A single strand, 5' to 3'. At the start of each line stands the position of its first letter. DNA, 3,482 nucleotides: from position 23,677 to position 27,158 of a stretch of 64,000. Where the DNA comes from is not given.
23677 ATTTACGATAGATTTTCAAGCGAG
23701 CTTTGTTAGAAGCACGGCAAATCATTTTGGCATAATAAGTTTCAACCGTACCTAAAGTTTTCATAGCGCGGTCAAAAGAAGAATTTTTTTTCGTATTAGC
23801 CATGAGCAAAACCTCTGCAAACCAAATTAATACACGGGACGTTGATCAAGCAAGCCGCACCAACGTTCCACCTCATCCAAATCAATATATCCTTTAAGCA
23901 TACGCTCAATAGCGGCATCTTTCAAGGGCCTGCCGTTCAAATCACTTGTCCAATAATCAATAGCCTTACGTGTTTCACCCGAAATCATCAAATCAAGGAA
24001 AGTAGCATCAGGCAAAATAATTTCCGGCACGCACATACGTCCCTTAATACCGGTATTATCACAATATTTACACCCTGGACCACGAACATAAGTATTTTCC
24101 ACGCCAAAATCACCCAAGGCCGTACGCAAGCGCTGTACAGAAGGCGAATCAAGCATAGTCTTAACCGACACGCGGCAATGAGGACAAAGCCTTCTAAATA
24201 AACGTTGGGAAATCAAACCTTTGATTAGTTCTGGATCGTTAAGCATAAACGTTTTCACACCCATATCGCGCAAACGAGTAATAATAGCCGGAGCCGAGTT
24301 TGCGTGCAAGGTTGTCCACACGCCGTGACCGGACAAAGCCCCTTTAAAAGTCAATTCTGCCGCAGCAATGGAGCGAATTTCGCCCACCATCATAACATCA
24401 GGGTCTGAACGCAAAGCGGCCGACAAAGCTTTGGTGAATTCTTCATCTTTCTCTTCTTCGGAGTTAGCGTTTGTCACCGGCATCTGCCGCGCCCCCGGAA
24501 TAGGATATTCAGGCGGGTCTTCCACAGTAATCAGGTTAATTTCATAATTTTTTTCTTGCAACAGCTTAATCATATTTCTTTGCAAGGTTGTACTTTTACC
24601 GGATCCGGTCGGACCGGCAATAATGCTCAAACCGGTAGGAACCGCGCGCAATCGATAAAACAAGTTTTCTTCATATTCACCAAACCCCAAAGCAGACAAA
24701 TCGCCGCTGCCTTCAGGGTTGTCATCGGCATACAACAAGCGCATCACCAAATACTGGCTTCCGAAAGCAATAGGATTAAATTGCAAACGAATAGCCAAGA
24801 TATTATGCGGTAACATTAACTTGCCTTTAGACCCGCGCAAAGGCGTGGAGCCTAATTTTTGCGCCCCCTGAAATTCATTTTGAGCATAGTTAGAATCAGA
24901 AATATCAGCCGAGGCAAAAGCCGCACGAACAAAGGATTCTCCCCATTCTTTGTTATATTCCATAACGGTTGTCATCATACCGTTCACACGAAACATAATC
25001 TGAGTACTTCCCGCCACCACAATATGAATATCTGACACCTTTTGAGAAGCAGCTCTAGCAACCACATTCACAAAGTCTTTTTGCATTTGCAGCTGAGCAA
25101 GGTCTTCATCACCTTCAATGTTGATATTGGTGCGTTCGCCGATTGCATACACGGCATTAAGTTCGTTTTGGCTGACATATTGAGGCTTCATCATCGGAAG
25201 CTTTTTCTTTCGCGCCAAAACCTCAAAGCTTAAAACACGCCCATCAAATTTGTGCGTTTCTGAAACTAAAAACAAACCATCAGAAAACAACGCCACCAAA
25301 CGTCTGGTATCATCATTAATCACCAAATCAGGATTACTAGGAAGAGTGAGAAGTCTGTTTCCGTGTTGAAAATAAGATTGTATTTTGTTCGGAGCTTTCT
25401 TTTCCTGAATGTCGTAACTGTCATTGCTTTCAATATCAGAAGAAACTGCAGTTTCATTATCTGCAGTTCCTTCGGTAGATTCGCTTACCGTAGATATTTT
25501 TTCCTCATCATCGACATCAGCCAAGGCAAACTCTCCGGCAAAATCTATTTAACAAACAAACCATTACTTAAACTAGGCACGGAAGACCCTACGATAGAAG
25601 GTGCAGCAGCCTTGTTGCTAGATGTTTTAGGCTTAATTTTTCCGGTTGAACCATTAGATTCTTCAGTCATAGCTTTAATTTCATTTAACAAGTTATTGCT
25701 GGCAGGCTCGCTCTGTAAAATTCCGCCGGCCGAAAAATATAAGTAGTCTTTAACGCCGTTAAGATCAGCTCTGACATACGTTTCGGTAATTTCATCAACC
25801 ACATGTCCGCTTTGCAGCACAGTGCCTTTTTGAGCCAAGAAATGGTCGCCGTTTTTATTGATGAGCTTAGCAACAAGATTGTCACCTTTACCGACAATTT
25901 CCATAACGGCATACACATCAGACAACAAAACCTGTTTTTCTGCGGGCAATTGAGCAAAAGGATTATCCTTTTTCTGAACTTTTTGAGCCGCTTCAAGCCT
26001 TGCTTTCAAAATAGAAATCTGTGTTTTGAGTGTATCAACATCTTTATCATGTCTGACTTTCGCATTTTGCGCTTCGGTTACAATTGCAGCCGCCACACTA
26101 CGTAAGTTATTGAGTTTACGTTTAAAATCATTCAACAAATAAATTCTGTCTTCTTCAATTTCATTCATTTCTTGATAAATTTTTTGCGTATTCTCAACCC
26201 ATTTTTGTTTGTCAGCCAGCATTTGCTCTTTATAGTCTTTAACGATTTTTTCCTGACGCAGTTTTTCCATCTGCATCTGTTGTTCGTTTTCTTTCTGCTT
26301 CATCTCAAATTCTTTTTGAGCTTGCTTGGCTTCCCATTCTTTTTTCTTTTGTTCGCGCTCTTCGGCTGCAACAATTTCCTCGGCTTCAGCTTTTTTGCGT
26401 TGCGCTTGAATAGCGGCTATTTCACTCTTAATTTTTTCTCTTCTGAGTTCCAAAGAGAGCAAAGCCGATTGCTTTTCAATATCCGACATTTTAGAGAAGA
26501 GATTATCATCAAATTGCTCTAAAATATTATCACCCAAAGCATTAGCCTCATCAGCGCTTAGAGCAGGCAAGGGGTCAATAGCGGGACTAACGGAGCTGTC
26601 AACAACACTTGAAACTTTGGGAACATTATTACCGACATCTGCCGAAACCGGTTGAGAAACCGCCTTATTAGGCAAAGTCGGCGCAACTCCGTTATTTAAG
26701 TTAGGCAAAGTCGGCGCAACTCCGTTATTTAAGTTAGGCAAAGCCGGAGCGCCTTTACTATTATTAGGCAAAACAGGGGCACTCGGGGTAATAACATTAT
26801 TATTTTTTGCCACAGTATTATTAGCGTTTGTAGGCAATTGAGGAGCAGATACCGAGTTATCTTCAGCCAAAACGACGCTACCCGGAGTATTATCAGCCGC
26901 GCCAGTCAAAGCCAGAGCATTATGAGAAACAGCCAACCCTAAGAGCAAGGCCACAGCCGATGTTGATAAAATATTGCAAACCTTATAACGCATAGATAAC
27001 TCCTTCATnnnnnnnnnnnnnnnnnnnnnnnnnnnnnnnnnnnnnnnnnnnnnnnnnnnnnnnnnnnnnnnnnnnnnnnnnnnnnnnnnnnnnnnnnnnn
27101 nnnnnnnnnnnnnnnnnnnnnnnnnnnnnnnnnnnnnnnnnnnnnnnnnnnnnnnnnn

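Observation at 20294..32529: Complete type IVb-class pilus locus with a retraction ATPase, divergent from the T4SS operon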

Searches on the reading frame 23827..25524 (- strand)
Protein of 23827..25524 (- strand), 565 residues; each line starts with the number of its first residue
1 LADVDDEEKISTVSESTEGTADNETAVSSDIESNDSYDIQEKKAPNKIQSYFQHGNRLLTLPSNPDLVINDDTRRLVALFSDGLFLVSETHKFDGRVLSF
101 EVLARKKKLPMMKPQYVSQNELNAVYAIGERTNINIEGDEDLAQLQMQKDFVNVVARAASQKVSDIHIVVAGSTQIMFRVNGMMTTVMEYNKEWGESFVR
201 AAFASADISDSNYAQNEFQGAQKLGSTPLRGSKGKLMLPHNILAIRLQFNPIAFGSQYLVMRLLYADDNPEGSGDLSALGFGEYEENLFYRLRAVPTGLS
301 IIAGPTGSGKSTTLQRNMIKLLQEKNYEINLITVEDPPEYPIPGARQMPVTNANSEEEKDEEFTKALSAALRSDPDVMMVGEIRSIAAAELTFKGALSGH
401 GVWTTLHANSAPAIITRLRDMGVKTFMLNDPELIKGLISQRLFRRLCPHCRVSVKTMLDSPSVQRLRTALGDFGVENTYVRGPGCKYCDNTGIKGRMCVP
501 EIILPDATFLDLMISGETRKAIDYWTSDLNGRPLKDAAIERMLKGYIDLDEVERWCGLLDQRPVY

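Call 4: search_protein_families(library=pfam, proteins=[window:23827-25524:-], max_evalue=0.01)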
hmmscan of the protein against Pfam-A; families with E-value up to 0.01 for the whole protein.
window:23827-25524:- (565 aa): 3 families
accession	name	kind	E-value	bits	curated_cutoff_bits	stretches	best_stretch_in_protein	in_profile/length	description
PF00437.27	T2SSE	-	2.4e-66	224.3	24.9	1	149-554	10-370/370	Type II/IV secretion system protein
PF13173.12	AAA_14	-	0.00081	19.8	27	0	300-351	5-43/129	AAA domain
PF25199.1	nSTAND_NTPase5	-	0.0022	18.3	34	1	299-335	43-79/145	Novel STAND NTPase 5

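Call 9: search_protein_families(library=ncbifam, proteins=[window:23827-25524:-], max_evalue=0.01)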
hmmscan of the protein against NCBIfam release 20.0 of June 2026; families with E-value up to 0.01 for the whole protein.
window:23827-25524:- (565 aa): 18 families
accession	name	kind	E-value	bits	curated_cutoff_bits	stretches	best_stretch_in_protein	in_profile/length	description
TIGR02533.1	type_II_gspE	equivalog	5.8e-65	219.8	630.25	1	153-554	114-484/486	type II secretion system ATPase GspE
TIGR02538.1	type_IV_pilB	equivalog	5.7e-61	206.8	675.65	1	118-554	152-560/564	type IV-A pilus assembly ATPase PilB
NF053534.1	T4PilAsmATPsTfpB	equivalog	2.4e-56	191.3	850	1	154-554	208-580/584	type IV pilus assembly ATPase TfpB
NF007755.0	PRK10436.1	equivalog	1.9e-52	178.5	617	1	150-558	87-461/465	type II secretion system protein GspE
NF041000.1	ATPase_ComGA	equivalog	1.2e-40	139.3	300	1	154-443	3-265/267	competence type IV pilus ATPase ComGA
TIGR01420.1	pilT_fam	subfamily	1.7e-31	109.7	319.1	1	291-464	116-290/343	PilT/PilU family type 4a pilus ATPase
TIGR02525.1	plasmid_TraJ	equivalog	3.1e-19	69.2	368.3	1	285-419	138-270/372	plasmid transfer ATPase TraJ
NF058587.1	archaellum_moto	equivalog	4.3e-17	62.1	550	1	302-420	280-395/527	archaellum flagellar ATPase motor FlaI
TIGR02524.1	dot_icm_DotB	equivalog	2.6e-13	49.9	463.3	1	297-418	134-256/358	Dot/Icm type IV secretion system ATPase DotB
TIGR02788.1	VirB11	equivalog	1.4e-12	47.3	249.95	1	301-423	148-267/308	P-type DNA transfer ATPase VirB11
NF053672.1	bindosome_BasE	exception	6.4e-12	45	1000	1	300-421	273-391/512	bindosome assembly system ATPase subunit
TIGR03819.1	heli_sec_ATPase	hypoth_equivalog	1.8e-11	43.9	373.15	1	301-423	182-302/340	TadA family conjugal transfer-associated ATPase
TIGR02782.1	TrbB_P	equivalog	3.5e-10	39.7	304.55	1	301-423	140-257/303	P-type conjugative transfer ATPase TrbB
NF010407.0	PRK13833.1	subfamily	1.6e-09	37.7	499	1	301-421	148-262/323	conjugal transfer protein TrbB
NF010469.0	PRK13894.1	subfamily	7e-09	35.5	508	1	302-440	154-284/320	conjugal transfer ATPase TrbB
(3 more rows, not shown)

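Call 13: find_related_loci(query=window:23827-25524:-, collection=genome_contigs, flank=10000)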
Query window:23827-25524:- (565 aa) in genome_contigs; peptide patterns used: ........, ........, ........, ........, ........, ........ (x = any residue, [..] = any of these).
263 stretches matched a pattern; 207 encode a relative of the query (tblastn E <= 1e-3); the best 80 are kept; 80 distinct loci.
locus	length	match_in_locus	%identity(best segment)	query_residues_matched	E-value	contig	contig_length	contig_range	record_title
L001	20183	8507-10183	91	7-565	0e+0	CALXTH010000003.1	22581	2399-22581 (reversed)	MAG: uncultured Alphaproteobacteria bacterium isolate E30__bin229 genome assembly, contig: E30__k127_6522200, whole geno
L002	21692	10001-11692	90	1-565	0e+0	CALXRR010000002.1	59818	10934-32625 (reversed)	MAG: uncultured Alphaproteobacteria bacterium isolate BRZ_AG__bin71 genome assembly, contig: BRZ_AG__NODE_968_length_598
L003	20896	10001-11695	90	1-565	0e+0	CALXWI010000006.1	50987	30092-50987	MAG: uncultured Alphaproteobacteria bacterium isolate BRZ_ED__bin7 genome assembly, contig: BRZ_ED__NODE_795_length_5098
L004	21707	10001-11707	90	1-565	0e+0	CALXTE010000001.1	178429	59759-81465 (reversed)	MAG: uncultured Alphaproteobacteria bacterium isolate BRZ_SN__bin90 genome assembly, contig: BRZ_SN__NODE_47_length_1784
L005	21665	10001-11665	92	14-565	0e+0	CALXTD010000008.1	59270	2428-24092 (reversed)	MAG: uncultured Alphaproteobacteria bacterium isolate BRZ_RF__bin97 genome assembly, contig: BRZ_RF__NODE_478_length_592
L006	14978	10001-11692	90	3-565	0e+0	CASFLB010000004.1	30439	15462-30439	uncultured proteobacterium isolate O80_L3_331331_idba_bin.82 genome assembly, contig: O80_L3_331331_idba_bin.82.fa_scaff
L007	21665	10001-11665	92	14-565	0e+0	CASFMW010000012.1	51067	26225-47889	uncultured proteobacterium isolate O25_L1_391391_idba_bin.172 genome assembly, contig: O25_L1_391391_idba_bin.172.fa_sca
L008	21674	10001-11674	91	5-565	0e+0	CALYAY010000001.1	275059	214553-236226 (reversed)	MAG: uncultured Alphaproteobacteria bacterium isolate BRZ_RM__bin80 genome assembly, contig: BRZ_RM__NODE_8_length_27505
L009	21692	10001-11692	88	1-565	0e+0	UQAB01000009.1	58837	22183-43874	uncultured Azospirillum sp. isolate UMGS63 genome assembly, contig: NODE_470_length_58837_cov_9.623196, whole genome sho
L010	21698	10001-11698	87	1-565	0e+0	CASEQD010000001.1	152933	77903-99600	uncultured proteobacterium isolate A106_L4_349349_idba_bin.46 genome assembly, contig: A106_L4_349349_idba_bin.46.fa_sca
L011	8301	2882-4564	83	5-565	0e+0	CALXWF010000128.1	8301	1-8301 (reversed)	MAG: uncultured Alphaproteobacteria bacterium isolate E19__bin150 genome assembly, contig: E19__k127_10040378, whole gen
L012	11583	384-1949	87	43-565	0e+0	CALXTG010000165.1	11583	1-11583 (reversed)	MAG: uncultured Alphaproteobacteria bacterium isolate E01__bin302 genome assembly, contig: E01__k127_5357260, whole geno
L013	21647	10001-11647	84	15-565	0e+0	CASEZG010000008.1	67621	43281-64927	uncultured proteobacterium isolate O35_L1_319319_idba_bin.187 genome assembly, contig: O35_L1_319319_idba_bin.187.fa_sca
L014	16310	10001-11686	81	1-565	0e+0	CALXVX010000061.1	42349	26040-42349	MAG: uncultured Alphaproteobacteria bacterium isolate E21__bin46 genome assembly, contig: E21__k127_2757639, whole genom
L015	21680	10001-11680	81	1-565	0e+0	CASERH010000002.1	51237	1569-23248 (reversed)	uncultured proteobacterium isolate O27_L1_392392_idba_bin.56 genome assembly, contig: O27_L1_392392_idba_bin.56.fa_scaff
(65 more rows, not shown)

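Call 79: search_dna_similar(query=window:23827-25524:-, collection=plasmids, mode=protein, max_rows=30, rows=best)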
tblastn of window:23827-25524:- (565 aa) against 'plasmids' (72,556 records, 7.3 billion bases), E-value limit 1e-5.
The search stops at 5000 records and this limit was reached: more records match than are counted here, and every count below describes the 5000 best-scoring records only.
Records with a match: at least 5000; places in all: 7485; records where one place covers at least 80% of the query: 247.
Best place of each record, by identity: <60% 5000.
By first word of the organism name: Escherichia 2279; Salmonella 530; Klebsiella 514; Pseudomonas 239; Acinetobacter 162; Shigella 144; Vibrio 139; Ralstonia 122; Serratia 112; Enterobacter 100; and 168 more.
By predicted mobility (MOB-suite, as given by PLSDB): conjugative 3337; non-mobilizable 1039; mobilizable 624.
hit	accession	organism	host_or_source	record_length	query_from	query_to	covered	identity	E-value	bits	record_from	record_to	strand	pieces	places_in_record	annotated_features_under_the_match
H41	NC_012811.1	Methylorubrum extorquens AM1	-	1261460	58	554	88%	38.9%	5e-100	339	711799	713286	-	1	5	none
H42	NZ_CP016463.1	Bosea sp. RAC05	Microbial isolate,Algal phycosphere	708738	52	561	90%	36.7%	8e-94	322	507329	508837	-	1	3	ATPase, T2SS/T4P/T4SS family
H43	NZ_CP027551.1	Escherichia coli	Homo sapiens,stool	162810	53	558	90%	36.9%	8e-91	313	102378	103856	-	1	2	none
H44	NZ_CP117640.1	Escherichia albertii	Grus grus,whole organism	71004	66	558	87%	37.5%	3e-91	314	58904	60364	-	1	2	bfpD: bundle-forming pilus extension ATPase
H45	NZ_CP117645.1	Escherichia albertii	Grus grus,whole organism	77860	66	558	87%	37.5%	3e-91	314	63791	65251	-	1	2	bfpD: bundle-forming pilus extension ATPase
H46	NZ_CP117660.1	Escherichia albertii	Grus grus,whole organism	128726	66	558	87%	37.5%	3e-91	314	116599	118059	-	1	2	bfpD: bundle-forming pilus extension ATPase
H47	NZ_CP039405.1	Escherichia coli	Homo sapiens,feces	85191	66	558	87%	37.3%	1e-90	312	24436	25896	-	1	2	ATPase, T2SS/T4P/T4SS family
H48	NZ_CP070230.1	Escherichia coli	Homo sapiens,stool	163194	66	558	87%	37.3%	1e-90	312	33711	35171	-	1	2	ATPase, T2SS/T4P/T4SS family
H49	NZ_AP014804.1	Escherichia coli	-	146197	66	558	87%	37.3%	2e-90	312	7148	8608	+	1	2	bfpD: bundle-forming pilus extension ATPase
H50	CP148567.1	Escherichia coli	Aves,single cell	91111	66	558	87%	37.3%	7e-90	310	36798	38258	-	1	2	none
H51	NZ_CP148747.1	Escherichia coli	Homo sapiens,single cell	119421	66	558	87%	37.3%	8e-90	310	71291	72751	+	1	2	none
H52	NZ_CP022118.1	Salmonella enterica subsp. enterica serovar Macclesfield ...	-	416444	48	551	89%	36.4%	4e-97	331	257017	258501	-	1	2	ATPase, T2SS/T4P/T4SS family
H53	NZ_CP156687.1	Burkholderia stagnalis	Bacterial cells,soils collected in ...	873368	66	559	87%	37.1%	1e-88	306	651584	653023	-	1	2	ATPase, T2SS/T4P/T4SS family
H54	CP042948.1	Escherichia coli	Homo sapiens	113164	72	558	86%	37.3%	3e-89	308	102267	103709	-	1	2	record has no annotation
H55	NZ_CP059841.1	Escherichia coli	Homo sapiens,stool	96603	66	558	87%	36.7%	4e-89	308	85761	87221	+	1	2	bfpD: bundle-forming pilus extension ATPase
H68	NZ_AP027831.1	Escherichia coli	Homo sapiens,whole organism,feces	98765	71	558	86%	36.3%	1e-93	321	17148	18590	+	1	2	ATPase, T2SS/T4P/T4SS family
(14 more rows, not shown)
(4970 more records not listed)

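Call 80: get_annotated_region(hit=H42, flank=14000)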
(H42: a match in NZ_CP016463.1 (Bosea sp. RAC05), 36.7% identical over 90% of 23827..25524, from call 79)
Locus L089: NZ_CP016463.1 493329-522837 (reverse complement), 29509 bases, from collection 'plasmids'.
description: Bosea sp. RAC05 plasmid pBSY19_1, complete sequence
organism: Bosea sp. RAC05 (NCBI taxid 1842539)
taxonomy: Bacteria; Pseudomonadota; Alphaproteobacteria; Hyphomicrobiales; Boseaceae; Bosea; Bosea sp. RAC05
host: -; source: Microbial isolate,Algal phycosphere; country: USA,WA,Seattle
typing (MOB-suite, as given by PLSDB): non-mobilizable
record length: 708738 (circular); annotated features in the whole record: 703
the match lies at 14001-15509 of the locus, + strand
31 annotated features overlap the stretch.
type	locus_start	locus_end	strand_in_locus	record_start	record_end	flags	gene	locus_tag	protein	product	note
CDS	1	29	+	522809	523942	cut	-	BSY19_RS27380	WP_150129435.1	hypothetical protein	-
CDS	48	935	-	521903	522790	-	tmk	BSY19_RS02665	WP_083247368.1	dTMP kinase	GO:0015949 - nucleobase-containing small molecule interconversion [Evidence IEA]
CDS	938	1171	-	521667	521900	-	-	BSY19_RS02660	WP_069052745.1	hypothetical protein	-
CDS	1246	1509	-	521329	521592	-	-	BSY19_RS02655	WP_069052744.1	HU family DNA-binding protein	GO:0030261 - chromosome condensation [Evidence IEA]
CDS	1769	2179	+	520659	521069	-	-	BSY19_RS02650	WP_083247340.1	helix-turn-helix transcriptional regulator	-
CDS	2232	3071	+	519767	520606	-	-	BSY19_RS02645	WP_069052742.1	thermonuclease family protein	-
CDS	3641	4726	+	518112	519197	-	-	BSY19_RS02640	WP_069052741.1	replication initiation protein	GO:0006270 - DNA replication initiation [Evidence IEA]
CDS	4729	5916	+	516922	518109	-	-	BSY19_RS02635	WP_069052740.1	hypothetical protein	-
CDS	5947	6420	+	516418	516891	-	-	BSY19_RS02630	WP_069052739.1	hypothetical protein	-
CDS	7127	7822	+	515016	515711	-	-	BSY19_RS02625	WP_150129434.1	hypothetical protein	-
CDS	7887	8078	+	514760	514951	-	-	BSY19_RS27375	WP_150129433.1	hypothetical protein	-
CDS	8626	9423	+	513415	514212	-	-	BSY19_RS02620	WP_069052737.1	toxin co-regulated pilus biosynthesis Q family protein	-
CDS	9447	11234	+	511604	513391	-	-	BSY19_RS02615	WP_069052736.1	secretin N-terminal domain-containing protein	GO:0009297 - pilus assembly [Evidence IEA]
CDS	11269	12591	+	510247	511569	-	pilO2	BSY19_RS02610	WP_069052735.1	type 4b pilus protein PilO2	-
CDS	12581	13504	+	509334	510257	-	-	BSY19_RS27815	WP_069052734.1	hypothetical protein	-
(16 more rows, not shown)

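Call 88: get_annotated_region(hit=H68, flank=9000)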
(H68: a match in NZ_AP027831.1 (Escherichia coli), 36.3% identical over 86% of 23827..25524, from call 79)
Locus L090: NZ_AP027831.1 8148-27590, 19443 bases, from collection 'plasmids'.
description: Escherichia coli strain 2017.17.03CC plasmid p2017.17.03CC_2, complete sequence
organism: Escherichia coli (NCBI taxid 562)
taxonomy: Bacteria; Pseudomonadota; Gammaproteobacteria; Enterobacterales; Enterobacteriaceae; Escherichia; Escherichia coli
host: -; source: Homo sapiens,whole organism,feces; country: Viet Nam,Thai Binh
typing (MOB-suite, as given by PLSDB): conjugative; replicon IncFIA,IncFII; relaxase MOBP,MOBP; mating-pair formation MPF_I
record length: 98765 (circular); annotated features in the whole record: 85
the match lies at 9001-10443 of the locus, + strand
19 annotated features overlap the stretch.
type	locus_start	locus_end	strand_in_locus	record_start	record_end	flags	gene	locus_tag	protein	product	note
CDS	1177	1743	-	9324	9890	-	-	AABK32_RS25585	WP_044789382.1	hypothetical protein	-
CDS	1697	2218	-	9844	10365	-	-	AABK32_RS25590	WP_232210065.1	type II secretion system protein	-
CDS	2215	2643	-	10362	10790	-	-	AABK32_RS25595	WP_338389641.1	hypothetical protein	-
CDS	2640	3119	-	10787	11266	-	-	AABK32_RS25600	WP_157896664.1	hypothetical protein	-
CDS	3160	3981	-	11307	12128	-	-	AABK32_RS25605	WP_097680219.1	hypothetical protein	-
CDS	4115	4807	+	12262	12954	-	-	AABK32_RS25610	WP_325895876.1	type 4 pilus major pilin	-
CDS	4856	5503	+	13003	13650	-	-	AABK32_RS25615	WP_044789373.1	TcpQ domain-containing protein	-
CDS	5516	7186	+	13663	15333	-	-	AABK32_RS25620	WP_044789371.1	secretin N-terminal domain-containing protein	GO:0009297 - pilus assembly [Evidence IEA]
CDS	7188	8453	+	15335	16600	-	-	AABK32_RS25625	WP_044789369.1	type 4b pilus protein PilO2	-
CDS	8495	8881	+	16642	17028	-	-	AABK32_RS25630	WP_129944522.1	hypothetical protein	-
CDS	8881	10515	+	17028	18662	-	-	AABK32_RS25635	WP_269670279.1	ATPase, T2SS/T4P/T4SS family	-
CDS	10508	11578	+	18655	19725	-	-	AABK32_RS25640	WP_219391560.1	type II secretion system F family protein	-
CDS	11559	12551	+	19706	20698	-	-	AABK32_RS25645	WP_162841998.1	ATPase, T2SS/T4P/T4SS family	-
CDS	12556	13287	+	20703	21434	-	-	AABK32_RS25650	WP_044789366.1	A24 family peptidase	-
CDS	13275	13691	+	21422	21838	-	-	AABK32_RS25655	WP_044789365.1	lytic transglycosylase domain-containing protein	-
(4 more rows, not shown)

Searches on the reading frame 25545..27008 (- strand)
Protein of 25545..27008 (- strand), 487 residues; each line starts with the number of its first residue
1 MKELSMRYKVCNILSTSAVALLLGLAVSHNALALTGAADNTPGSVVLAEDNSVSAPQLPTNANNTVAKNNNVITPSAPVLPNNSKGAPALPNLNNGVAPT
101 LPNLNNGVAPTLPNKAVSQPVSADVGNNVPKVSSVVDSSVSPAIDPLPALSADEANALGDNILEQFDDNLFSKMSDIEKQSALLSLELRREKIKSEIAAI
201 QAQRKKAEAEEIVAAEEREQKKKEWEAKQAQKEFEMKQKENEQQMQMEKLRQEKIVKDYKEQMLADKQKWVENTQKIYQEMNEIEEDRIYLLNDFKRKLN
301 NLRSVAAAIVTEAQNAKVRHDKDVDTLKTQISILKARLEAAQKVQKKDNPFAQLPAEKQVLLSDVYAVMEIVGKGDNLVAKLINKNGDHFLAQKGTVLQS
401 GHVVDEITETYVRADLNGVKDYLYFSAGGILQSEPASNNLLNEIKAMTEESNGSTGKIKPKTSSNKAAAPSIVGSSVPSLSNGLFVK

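Call 4: search_protein_families(library=pfam, proteins=[window:25545-27008:-], max_evalue=0.01)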
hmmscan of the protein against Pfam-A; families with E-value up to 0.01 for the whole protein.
window:25545-27008:- (487 aa): 0 families

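Call 9: search_protein_families(library=ncbifam, proteins=[window:25545-27008:-], max_evalue=0.01)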
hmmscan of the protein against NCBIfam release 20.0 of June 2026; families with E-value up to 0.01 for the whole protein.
window:25545-27008:- (487 aa): 1 family
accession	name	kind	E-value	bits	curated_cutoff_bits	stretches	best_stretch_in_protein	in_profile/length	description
TIGR03021.1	pilP_fam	equivalog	6.8e-05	23.9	34.65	1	309-412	15-116/119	type IV pilus biogenesis protein PilP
